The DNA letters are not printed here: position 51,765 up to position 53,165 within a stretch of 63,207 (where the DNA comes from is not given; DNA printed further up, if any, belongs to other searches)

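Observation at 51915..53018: Isolated DprA/SLOG-like plus AbiGi-like fusion gene, a candidate single-gene conflict or abortive-infection system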

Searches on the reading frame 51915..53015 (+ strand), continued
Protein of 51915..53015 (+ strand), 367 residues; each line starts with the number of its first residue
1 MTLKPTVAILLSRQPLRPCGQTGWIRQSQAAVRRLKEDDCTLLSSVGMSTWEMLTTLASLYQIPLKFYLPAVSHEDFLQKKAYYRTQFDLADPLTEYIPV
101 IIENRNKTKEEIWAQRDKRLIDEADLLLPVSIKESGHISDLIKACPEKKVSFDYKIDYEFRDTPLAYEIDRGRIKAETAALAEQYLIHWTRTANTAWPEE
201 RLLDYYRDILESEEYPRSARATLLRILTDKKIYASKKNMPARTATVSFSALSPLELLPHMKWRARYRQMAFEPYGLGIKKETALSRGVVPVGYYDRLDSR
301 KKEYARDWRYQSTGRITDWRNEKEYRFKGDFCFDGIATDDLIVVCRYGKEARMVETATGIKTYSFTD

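Call 31: search_protein_families(library=pfam, proteins=[L062:4650-5876:-, L008:2645-3583:-, L059:4094-5464:+, L036:3788-5104:+, L052:786-1217:+, L064:4423-4770:+, L063:7794-8633:+, L064:5802-7628:+, L075:4654-5646:+, L079:1460-2734:+], max_evalue=0.001)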
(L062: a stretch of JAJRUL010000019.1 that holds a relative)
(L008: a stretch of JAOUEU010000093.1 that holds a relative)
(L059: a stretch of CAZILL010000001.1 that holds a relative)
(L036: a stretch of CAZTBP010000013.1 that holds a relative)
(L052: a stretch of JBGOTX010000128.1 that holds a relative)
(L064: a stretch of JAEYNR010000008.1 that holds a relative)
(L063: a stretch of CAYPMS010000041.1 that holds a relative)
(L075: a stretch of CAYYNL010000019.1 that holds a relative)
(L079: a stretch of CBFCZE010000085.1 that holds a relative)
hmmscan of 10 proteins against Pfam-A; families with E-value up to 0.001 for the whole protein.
L062:4650-5876:- (408 aa): 2 families
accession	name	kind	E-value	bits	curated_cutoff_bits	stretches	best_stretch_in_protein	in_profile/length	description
PF13229.12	Beta_helix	-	8.7e-26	90.9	25.9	2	169-331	2-157/158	Right handed beta helix region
PF05048.19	NosD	-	2.3e-09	37.5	23.6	1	155-347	2-189/212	Periplasmic copper-binding protein (NosD)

L008:2645-3583:- (312 aa): 0 families

L059:4094-5464:+ (456 aa): 1 family
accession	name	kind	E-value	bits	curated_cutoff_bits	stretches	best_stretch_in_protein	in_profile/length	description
PF01566.24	Nramp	-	2.3e-133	445.1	29.8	1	67-425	1-356/357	Natural resistance-associated macrophage protein-like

L036:3788-5104:+ (438 aa): 3 families
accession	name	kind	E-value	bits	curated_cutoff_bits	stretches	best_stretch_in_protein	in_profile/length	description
PF00950.22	ABC-3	-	2.7e-64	217.6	20.1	1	17-279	4-256/258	ABC 3 transport family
PF02742.21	Fe_dep_repr_C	-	2.1e-23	82.5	27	1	362-430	1-69/70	Iron dependent repressor, metal binding and dimerisation domain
PF01032.23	FecCD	-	0.00021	20.9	26.5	1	52-276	80-302/311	FecCD transport family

L052:786-1217:+ (143 aa): 1 family
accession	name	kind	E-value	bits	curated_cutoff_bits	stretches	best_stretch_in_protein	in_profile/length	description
PF00582.32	Usp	-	2.6e-25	90.1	24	1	1-138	1-141/141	Universal stress protein family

L064:4423-4770:+ (115 aa): 1 family
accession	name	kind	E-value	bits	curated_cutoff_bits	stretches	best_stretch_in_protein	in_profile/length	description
PF13630.11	SdpI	-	3.2e-07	30.8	28.2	1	30-99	3-67/71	SdpI/YfhL protein family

L063:7794-8633:+ (279 aa): 0 families

L064:5802-7628:+ (608 aa): 0 families

L075:4654-5646:+ (330 aa): 0 families

L079:1460-2734:+ (424 aa): 1 family
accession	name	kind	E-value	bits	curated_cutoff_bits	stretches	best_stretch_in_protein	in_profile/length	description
PF08486.15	SpoIID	-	5.1e-19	69.1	23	1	143-233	4-97/97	Stage II sporulation protein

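Call 43: find_related_loci(query=A1, collection=viral_contigs, flank=5000)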
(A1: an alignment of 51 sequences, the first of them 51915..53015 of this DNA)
Query A1 (367 aa) in viral_contigs; peptide patterns used: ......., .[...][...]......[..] (x = any residue, [..] = any of these).
16 stretches matched a pattern, but none encodes a relative of the query by tblastn (E <= 1e-3).

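Call 44: search_dna_similar(query=window:51915-53015:+, collection=phages, mode=protein, max_evalue=0.01)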
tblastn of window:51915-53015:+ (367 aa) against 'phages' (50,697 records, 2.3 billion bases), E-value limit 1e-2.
No match.

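Call 45: search_dna_similar(query=window:51915-53015:+, collection=plasmids, mode=protein, max_evalue=0.01)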
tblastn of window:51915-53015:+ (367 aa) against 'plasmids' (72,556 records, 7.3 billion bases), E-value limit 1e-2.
No match.

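Call 52: search_protein_families(library=pfam, proteins=[L065:6001-7077:+, L075:6001-7077:+, L082:6001-7062:+, L077:6001-7068:+, L081:509-1597:+, L072:6001-7050:+, L069:6001-7086:+], max_evalue=10)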
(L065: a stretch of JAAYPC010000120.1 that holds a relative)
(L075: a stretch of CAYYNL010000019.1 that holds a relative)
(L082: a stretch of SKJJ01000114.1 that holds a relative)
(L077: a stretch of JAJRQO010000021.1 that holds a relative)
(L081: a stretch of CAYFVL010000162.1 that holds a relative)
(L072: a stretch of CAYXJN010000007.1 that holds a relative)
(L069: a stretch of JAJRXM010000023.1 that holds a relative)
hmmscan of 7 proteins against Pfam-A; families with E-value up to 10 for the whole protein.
L065:6001-7077:+ (359 aa): 0 families

L075:6001-7077:+ (359 aa): 0 families

L082:6001-7062:+ (354 aa): 0 families

L077:6001-7068:+ (356 aa): 0 families

L081:509-1597:+ (363 aa): 0 families

L072:6001-7050:+ (350 aa): 1 family
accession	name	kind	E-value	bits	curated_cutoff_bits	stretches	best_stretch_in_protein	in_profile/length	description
PF10899.13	AbiGi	-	0.19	12.2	22.4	1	248-283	41-78/185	Putative abortive phage resistance protein AbiGi, antitoxin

L069:6001-7086:+ (362 aa): 0 families

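Call 61: find_encoding_contigs(protein=P0001, flank=4000, max_places=2)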
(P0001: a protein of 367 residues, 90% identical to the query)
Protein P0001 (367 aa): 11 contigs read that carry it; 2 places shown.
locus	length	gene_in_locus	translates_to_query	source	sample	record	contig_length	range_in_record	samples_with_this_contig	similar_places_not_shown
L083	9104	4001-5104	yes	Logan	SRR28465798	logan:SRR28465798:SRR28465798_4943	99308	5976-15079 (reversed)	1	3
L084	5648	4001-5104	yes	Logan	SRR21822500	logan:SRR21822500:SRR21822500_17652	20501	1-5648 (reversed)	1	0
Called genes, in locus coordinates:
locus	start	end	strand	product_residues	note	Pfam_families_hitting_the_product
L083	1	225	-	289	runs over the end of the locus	PF07949:YbbR (weak)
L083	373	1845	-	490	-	PF21544:PorZ_N_b_propeller (faint), PF07494:Reg_prop (faint)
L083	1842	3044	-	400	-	PF01546:Peptidase_M20, PF07687:M20_dimer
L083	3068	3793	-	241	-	PF04493:Endonuclease_5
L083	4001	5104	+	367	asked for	-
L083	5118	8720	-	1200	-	PF00082:Peptidase_S8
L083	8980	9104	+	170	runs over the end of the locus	PF19620:DUF6125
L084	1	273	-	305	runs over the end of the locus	PF07949:YbbR (weak)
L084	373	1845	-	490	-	PF21544:PorZ_N_b_propeller (faint), PF07494:Reg_prop (faint)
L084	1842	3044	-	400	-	PF01546:Peptidase_M20, PF07687:M20_dimer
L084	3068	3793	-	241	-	PF04493:Endonuclease_5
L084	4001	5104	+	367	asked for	-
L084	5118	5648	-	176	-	?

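Call 65: search_protein_families(library=padloc, alignment_id=A1, max_evalue=10)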
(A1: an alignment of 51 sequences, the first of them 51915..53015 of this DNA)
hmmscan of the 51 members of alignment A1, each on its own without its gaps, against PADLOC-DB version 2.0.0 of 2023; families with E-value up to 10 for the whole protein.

A. member 1, window:51915-53015:+ (367 aa): 0 families

B. families by the number of members that match (of 51 scanned): 2 families
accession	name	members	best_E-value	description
PDLC02331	AbiGi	17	2.7e-05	AbiGi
PDLC04994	PDC-S31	1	0.014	-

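Call 67: search_protein_families(library=pfam, proteins=[L051:1535-2050:+, L018:1994-2938:+, L014:4338-5108:-, L080:3450-4658:+, L028:6573-7790:-, L047:3656-5470:-, L016:11963-13093:-, L063:4112-5605:-, L031:5206-5970:+, L065:10652-11227:-], max_evalue=0.0001)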
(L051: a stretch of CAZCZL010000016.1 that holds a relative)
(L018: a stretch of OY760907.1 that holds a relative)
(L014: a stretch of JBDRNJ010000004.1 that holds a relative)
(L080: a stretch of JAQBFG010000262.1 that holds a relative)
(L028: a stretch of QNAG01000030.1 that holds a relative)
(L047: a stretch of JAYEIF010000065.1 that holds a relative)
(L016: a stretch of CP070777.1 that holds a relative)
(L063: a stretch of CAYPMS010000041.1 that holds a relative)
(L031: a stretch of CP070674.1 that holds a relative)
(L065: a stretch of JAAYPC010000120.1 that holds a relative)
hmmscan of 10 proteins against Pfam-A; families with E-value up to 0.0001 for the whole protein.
L051:1535-2050:+ (171 aa): 5 families
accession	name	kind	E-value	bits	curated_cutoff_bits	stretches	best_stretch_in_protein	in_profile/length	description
PF02742.21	Fe_dep_repr_C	-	1.1e-14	54.6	27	1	75-134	2-61/70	Iron dependent repressor, metal binding and dimerisation domain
PF01325.25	Fe_dep_repress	-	3.3e-13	50.1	26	1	11-71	2-60/60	Iron dependent repressor, N-terminal DNA binding domain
PF12802.13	MarR_2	-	3.3e-06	27.6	27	1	20-65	9-52/61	MarR family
PF01047.28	MarR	-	2.5e-05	24.5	24.6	1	20-64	7-48/59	MarR family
PF09339.16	HTH_IclR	-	8e-05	22.8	22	0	33-65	18-50/52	IclR helix-turn-helix domain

L018:1994-2938:+ (314 aa): 1 family
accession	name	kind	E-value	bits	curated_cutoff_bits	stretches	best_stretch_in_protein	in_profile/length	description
PF01297.22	ZnuA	-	2.5e-75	253.8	29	1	41-312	1-263/263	Zinc-uptake complex component A periplasmic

L014:4338-5108:- (256 aa): 2 families
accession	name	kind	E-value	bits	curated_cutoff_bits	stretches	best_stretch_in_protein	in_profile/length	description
PF00005.33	ABC_tran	-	9.3e-23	81.8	25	1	24-174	2-135/137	ABC transporter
PF02463.25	SMC_N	-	3.3e-08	33.7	40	1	31-222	22-213/220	RecF/RecN/SMC N terminal domain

L080:3450-4658:+ (402 aa): 1 family
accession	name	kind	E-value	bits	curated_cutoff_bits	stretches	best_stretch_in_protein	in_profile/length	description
PF03702.20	AnmK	-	3e-78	263.9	24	1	14-390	3-364/367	Anhydro-N-acetylmuramic acid kinase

L028:6573-7790:- (405 aa): 1 family
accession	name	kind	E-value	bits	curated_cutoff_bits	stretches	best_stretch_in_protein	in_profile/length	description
PF01098.24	FTSW_RODA_SPOVE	-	3.5e-93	312.9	26.4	2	209-401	164-353/356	Cell cycle protein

L047:3656-5470:- (604 aa): 2 families
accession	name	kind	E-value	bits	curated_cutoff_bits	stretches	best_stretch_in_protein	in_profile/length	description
PF00905.27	Transpeptidase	-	3.2e-63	214.1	22.1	1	260-582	1-298/299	Penicillin binding protein transpeptidase domain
PF03717.20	PBP_dimer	-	1.1e-36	127.3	24.4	1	55-223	2-178/180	Penicillin-binding Protein dimerisation domain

L016:11963-13093:- (376 aa): 1 family
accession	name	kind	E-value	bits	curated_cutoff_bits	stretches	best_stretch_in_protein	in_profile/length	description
PF01235.23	Na_Ala_symp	-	4.6e-110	369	24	1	1-358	52-388/392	Sodium:alanine symporter family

L063:4112-5605:- (497 aa): 2 families
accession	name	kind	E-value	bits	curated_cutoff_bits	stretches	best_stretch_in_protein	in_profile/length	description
PF00425.24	Chorismate_bind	-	1.6e-96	323.3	27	1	220-473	2-257/257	chorismate binding enzyme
PF04715.19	Anth_synt_I_N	-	2.7e-32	112.4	23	1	28-167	1-140/140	Anthranilate synthase component I, N terminal region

L031:5206-5970:+ (254 aa): 1 family
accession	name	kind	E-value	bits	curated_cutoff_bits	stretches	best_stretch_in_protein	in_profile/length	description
PF02535.28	Zip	-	9e-24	84.7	35.1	1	113-249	179-322/323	ZIP Zinc transporter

L065:10652-11227:- (191 aa): 1 family
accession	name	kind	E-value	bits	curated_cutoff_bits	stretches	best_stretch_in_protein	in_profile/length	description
PF03551.20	PadR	-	1.8e-05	25.1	27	1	22-94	1-72/75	Transcriptional regulator PadR-like family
